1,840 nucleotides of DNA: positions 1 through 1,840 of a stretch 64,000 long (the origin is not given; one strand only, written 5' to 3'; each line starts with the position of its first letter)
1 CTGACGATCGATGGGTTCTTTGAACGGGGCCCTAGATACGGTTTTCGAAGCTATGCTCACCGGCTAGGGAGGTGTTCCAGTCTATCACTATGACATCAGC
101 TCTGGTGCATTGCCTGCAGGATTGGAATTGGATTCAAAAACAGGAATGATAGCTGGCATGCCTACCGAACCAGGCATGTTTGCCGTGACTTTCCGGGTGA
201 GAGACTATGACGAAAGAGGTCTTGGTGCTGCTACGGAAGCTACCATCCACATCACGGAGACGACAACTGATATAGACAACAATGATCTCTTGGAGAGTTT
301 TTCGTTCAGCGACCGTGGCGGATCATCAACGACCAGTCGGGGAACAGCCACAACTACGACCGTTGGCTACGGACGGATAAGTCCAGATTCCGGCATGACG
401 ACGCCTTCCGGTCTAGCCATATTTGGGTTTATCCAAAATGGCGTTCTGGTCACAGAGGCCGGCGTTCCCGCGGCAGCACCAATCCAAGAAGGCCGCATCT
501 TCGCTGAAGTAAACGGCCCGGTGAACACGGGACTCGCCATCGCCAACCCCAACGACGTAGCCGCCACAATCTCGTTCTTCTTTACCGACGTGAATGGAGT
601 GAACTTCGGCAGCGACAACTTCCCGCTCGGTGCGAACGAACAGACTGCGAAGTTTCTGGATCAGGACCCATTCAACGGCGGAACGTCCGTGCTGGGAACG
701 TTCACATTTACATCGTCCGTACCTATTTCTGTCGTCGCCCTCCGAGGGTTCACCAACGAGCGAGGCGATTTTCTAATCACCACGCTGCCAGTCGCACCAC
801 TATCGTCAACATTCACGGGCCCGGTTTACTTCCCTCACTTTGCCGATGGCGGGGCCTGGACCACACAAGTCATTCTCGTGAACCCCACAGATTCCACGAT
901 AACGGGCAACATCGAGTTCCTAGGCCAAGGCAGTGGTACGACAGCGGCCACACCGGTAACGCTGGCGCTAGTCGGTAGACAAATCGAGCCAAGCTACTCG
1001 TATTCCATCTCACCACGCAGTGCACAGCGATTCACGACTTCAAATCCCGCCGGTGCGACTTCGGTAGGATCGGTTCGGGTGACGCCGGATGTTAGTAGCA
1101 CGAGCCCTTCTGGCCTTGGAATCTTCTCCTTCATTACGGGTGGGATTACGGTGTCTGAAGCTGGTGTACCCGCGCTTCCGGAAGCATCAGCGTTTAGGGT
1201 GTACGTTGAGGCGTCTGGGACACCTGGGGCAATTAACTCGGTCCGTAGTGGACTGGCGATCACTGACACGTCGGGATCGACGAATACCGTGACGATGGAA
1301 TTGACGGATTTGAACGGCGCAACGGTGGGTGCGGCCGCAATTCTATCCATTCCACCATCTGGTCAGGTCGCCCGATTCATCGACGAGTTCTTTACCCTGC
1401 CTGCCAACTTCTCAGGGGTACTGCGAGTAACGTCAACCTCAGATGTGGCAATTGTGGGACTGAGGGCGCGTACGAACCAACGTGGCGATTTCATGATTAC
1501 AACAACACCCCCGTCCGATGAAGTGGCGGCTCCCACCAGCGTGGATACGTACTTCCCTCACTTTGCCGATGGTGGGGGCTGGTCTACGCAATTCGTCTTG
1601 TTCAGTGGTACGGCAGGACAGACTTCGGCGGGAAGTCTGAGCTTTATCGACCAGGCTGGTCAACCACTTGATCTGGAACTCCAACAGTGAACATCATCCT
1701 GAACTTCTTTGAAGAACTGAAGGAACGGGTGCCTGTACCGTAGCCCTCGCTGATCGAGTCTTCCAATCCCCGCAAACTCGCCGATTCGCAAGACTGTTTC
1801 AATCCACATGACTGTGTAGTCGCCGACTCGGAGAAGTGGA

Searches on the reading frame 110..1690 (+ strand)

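Call 55: search_protein_families(library=pfam, proteins=[window:110-1690:+], max_evalue=0.0001)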
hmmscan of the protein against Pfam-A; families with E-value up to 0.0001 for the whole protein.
window:110-1690:+ (526 aa): 1 family
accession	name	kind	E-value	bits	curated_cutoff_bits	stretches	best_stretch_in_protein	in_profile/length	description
PF05345.18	He_PIG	-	5.8e-05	23.9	24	1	2-35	49-84/96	Putative Ig domain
